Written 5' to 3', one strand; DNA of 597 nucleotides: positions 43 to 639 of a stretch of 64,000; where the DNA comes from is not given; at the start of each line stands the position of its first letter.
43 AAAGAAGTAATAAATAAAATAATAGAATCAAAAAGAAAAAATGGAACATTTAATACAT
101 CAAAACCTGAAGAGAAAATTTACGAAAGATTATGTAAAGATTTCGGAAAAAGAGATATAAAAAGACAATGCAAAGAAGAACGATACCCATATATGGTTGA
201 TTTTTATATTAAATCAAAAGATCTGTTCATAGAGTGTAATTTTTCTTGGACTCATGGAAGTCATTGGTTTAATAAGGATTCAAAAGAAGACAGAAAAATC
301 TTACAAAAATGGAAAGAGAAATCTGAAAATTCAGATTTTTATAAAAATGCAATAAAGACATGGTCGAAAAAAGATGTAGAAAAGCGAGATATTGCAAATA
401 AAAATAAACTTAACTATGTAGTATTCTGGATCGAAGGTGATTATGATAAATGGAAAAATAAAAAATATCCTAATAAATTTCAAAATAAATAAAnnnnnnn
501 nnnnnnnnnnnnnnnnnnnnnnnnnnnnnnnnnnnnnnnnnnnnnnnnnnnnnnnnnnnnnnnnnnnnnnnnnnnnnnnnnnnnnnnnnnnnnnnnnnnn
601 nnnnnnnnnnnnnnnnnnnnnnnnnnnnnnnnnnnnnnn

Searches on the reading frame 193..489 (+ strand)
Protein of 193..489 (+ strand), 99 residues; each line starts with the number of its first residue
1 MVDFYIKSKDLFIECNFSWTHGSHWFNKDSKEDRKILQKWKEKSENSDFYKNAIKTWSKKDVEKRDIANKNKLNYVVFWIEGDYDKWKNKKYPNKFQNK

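Call 36: search_protein_families(library=pfam, alignment_id=A2, max_evalue=0.001)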
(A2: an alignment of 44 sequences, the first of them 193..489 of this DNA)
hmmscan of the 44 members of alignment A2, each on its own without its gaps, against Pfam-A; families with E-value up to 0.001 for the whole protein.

A. member 1, window:193-489:+ (99 aa): 0 families

B. families by the number of members that match (of 44 scanned): 33 families (the first 25 are shown)
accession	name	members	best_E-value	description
PF01145.31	Band_7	2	1.8e-39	SPFH domain / Band 7 family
PF00154.27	RecA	1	2.7e-42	recA bacterial DNA recombination protein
PF06508.19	QueC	1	3e-37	Queuosine biosynthesis protein QueC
PF01242.24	PTPS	1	7.2e-25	6-pyruvoyl tetrahydropterin synthase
PF01227.27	GTP_cyclohydroI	1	8.4e-23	GTP cyclohydrolase I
PF24308.1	DUF7487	1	9.2e-21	Family of unknown function (DUF7487)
PF13421.11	Band_7_1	1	5.3e-20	SPFH domain-Band 7 family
PF24083.1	Phage_ssDNA_bind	1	5.3e-18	Putative phage ssDNA-binding domain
PF01807.25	Zn_ribbon_DnaG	1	6.4e-15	CHC2 zinc finger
PF04055.27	Radical_SAM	1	8.6e-13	Radical SAM superfamily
PF00149.33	Metallophos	1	1.1e-12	Calcineurin-like phosphoesterase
PF03819.22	MazG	1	3e-12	MazG nucleotide pyrophosphohydrolase domain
PF13155.12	Toprim_2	1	4.5e-11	Toprim-like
PF03734.19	YkuD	1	8.2e-09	L,D-transpeptidase catalytic domain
PF18936.5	DUF5684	1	8.7e-09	Family of unknown function (DUF5684)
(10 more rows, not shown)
